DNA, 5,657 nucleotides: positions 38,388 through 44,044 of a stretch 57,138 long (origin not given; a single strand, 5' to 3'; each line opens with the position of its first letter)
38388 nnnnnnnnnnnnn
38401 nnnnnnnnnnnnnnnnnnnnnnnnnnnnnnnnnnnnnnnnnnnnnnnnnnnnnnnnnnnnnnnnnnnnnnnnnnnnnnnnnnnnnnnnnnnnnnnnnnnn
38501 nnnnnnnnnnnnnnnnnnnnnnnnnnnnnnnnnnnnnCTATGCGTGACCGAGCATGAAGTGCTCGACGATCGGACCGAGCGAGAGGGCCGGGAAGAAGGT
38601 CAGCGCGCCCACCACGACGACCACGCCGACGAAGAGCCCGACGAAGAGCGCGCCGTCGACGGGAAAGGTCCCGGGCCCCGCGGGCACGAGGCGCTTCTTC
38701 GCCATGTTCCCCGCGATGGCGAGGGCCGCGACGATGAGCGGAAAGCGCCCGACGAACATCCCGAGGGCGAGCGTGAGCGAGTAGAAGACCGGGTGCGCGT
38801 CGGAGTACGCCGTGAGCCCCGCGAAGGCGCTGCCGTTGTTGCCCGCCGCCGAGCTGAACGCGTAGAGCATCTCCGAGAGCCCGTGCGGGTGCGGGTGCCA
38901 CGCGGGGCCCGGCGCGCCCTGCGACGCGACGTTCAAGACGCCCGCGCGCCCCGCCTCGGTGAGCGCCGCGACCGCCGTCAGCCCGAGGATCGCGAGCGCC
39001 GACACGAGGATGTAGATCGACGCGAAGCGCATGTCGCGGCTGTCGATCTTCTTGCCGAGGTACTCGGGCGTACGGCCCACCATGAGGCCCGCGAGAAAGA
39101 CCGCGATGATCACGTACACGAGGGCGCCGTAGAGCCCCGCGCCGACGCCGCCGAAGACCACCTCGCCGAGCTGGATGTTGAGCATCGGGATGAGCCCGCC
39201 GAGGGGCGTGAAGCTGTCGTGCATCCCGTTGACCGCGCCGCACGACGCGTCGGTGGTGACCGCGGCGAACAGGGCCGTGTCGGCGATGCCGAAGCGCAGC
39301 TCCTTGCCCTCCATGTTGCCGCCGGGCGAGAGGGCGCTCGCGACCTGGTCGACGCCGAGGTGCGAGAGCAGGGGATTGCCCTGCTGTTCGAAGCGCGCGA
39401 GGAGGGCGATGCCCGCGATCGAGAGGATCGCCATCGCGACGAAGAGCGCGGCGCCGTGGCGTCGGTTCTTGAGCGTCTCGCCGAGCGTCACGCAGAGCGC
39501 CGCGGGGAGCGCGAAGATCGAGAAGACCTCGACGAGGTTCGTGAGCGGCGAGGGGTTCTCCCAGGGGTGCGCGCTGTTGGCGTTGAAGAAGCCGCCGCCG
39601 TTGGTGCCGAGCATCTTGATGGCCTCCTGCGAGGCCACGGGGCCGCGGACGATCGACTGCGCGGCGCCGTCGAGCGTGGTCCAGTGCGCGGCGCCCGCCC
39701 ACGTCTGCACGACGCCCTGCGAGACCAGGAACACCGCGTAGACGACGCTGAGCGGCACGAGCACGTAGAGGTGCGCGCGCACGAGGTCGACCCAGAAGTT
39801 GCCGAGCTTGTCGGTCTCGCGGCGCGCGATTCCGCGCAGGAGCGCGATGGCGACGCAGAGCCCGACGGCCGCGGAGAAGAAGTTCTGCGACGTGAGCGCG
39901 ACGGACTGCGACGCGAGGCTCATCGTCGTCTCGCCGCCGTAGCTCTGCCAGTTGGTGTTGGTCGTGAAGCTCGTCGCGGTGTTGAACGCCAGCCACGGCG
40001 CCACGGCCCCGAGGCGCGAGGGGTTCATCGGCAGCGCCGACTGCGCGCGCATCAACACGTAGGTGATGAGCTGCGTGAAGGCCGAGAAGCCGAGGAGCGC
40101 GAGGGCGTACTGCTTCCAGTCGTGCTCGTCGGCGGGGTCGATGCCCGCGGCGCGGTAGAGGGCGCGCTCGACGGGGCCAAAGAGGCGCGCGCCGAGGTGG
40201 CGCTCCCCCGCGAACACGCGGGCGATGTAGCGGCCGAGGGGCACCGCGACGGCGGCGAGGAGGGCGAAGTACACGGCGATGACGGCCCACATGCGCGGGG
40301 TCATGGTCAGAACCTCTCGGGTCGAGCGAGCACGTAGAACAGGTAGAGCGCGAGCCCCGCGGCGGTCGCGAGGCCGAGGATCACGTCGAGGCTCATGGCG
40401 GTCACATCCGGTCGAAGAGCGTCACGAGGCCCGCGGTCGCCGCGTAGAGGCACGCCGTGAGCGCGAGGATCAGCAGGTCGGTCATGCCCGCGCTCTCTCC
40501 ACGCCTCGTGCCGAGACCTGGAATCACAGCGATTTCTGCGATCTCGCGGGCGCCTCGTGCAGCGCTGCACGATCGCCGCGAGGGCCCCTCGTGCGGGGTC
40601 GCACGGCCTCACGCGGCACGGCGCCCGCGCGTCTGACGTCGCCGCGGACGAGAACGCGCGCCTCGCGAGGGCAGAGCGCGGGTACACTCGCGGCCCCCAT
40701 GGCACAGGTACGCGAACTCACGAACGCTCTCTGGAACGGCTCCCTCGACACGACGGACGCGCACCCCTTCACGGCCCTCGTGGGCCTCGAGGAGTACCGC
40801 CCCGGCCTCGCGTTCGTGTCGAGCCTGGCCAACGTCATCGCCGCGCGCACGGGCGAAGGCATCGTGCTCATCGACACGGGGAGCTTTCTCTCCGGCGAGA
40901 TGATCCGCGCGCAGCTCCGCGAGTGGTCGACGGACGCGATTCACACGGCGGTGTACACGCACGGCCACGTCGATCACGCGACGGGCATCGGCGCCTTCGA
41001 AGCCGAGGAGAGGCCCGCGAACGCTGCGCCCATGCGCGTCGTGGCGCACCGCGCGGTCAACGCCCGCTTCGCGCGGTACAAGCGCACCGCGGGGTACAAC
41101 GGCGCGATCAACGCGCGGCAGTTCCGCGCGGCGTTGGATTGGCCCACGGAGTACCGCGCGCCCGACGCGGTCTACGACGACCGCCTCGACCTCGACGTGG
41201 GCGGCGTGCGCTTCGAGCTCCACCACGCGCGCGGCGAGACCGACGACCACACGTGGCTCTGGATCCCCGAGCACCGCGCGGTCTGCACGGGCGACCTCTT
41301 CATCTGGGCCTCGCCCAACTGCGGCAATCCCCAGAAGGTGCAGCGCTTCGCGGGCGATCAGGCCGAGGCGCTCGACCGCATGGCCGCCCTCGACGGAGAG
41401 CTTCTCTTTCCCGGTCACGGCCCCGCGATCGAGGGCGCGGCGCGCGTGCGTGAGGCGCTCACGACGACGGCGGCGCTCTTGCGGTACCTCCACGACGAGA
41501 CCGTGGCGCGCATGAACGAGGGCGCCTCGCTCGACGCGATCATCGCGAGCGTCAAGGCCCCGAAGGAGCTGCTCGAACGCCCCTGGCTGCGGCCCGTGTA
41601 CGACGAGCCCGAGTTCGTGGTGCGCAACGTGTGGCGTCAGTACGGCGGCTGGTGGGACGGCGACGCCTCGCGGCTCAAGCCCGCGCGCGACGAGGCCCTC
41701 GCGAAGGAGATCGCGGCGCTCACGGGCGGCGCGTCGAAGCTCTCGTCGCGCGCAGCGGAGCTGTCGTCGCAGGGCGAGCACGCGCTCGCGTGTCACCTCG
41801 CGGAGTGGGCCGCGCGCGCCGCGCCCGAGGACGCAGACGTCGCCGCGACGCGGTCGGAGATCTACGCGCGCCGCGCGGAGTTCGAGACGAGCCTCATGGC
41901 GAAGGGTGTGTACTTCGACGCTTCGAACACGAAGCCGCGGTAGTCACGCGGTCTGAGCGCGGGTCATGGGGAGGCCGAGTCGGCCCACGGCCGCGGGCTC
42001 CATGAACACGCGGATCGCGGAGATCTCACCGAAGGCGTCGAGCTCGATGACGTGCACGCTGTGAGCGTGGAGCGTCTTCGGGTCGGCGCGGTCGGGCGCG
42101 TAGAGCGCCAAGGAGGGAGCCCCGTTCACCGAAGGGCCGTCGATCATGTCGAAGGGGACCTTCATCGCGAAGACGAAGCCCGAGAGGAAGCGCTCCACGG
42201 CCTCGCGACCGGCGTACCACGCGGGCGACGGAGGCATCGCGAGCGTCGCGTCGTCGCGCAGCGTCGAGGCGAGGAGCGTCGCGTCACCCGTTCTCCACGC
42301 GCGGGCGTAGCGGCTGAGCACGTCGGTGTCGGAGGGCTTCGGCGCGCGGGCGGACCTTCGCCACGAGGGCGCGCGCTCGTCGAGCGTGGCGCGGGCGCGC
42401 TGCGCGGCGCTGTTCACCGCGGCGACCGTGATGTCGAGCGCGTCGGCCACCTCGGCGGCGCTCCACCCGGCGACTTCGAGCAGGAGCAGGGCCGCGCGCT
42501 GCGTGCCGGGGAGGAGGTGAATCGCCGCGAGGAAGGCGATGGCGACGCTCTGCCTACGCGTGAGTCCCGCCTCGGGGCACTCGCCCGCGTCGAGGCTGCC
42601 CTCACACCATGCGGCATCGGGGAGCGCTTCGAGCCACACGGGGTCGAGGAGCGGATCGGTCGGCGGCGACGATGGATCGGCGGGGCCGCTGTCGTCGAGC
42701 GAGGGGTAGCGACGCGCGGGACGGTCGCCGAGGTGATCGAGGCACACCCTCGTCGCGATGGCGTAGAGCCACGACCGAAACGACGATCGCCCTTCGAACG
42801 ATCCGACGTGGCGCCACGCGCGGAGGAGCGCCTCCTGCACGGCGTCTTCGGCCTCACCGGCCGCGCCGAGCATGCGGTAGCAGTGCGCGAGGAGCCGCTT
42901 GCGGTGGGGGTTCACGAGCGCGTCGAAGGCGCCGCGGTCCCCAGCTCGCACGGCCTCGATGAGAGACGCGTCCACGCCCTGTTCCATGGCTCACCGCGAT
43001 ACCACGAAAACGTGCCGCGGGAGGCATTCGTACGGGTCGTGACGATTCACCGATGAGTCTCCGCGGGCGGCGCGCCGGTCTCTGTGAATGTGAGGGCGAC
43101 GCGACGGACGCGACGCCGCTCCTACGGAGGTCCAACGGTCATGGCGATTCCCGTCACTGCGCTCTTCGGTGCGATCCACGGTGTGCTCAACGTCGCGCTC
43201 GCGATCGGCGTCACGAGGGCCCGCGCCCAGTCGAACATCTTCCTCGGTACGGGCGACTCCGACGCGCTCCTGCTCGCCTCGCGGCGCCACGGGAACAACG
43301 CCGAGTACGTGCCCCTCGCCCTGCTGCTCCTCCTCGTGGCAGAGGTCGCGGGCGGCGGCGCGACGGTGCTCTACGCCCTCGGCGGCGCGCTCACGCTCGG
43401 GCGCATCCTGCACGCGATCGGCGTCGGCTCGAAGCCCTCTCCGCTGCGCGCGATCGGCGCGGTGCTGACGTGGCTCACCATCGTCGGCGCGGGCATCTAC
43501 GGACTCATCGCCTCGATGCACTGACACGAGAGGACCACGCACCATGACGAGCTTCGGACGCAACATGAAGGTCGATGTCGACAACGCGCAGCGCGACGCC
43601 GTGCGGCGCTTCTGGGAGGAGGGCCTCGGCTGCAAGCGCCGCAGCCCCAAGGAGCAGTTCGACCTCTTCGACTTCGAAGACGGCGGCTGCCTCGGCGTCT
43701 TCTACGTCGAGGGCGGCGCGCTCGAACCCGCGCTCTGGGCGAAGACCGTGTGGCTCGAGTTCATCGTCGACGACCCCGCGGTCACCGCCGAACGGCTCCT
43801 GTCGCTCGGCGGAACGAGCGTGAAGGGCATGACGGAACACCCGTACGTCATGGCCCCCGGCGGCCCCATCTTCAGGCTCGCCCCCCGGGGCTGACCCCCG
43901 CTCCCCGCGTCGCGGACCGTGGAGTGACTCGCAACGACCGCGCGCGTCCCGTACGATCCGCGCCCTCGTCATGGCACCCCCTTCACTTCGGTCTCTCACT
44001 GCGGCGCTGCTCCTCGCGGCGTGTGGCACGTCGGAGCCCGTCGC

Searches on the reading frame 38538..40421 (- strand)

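Call 49: search_protein_families(library=pfam, proteins=[window:38538-40421:-], max_evalue=0.001)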
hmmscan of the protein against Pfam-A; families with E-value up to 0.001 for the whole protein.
window:38538-40421:- (627 aa): 1 family
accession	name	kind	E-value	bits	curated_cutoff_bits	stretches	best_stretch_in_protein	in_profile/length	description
PF03814.21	KdpA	-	3.2e-229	762.1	22.6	1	50-622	2-548/548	Potassium-transporting ATPase A subunit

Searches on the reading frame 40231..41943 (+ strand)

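Call 51: search_protein_families(library=pfam, proteins=[window:40231-41943:+], max_evalue=0.001)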
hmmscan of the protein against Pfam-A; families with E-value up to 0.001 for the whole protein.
window:40231-41943:+ (570 aa): 3 families
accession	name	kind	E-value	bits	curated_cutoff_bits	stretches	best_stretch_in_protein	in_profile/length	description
PF14863.12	Alkyl_sulf_dimr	-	2.4e-26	93.2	26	1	436-564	4-132/139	Alkyl sulfatase dimerisation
PF00753.33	Lactamase_B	-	4.9e-18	66.2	22.7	1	200-396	6-196/196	Metallo-beta-lactamase superfamily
PF12706.13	Lactamase_B_2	-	1.7e-05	24.9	27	1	212-290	3-80/200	Beta-lactamase superfamily domain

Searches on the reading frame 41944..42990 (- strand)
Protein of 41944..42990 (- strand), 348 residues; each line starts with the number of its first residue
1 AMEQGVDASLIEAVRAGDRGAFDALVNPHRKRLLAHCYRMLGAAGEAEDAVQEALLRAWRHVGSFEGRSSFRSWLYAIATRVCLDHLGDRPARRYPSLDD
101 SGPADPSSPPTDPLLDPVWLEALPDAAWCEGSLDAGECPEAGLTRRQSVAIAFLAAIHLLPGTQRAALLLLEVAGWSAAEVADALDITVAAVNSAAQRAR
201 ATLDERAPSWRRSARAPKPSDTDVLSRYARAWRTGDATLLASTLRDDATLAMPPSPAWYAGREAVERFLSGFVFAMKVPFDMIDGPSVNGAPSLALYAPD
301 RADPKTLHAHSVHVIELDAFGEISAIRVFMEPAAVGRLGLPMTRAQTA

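Call 51: search_protein_families(library=pfam, proteins=[window:41944-42990:-], max_evalue=0.001)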
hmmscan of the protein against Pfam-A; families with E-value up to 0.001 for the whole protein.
window:41944-42990:- (348 aa): 3 families
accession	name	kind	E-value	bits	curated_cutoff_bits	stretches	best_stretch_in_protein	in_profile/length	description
PF04542.20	Sigma70_r2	-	1.2e-19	70.3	24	1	25-89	1-67/71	Sigma-70 region 2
PF08281.18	Sigma70_r4_2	-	5.6e-12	45.6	25.7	1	152-203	3-54/54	Sigma-70, region 4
PF12680.13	SnoaL_2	-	3.9e-05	24.6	27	1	227-273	3-47/102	SnoaL-like domain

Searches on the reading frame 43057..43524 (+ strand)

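Call 51: search_protein_families(library=pfam, proteins=[window:43057-43524:+], max_evalue=0.001)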
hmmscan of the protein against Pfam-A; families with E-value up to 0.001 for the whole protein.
window:43057-43524:+ (155 aa): 1 family
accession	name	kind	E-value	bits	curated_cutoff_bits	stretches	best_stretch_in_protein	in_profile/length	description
PF01124.23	MAPEG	-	2.5e-18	66.9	23.4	1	35-148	2-126/129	MAPEG family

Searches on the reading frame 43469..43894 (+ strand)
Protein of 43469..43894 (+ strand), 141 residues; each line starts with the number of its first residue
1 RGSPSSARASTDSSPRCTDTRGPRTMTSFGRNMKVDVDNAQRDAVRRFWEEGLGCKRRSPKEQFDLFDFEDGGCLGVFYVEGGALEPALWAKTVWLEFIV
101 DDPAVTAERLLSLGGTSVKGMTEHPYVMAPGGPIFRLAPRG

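Call 51: search_protein_families(library=pfam, proteins=[window:43469-43894:+], max_evalue=0.001)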
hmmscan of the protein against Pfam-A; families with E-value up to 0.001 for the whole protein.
window:43469-43894:+ (141 aa): 1 family
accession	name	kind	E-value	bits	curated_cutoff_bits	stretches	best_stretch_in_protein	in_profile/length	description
PF18029.7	Glyoxalase_6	-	6e-06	27.3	23.6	1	37-132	4-100/106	Glyoxalase-like domain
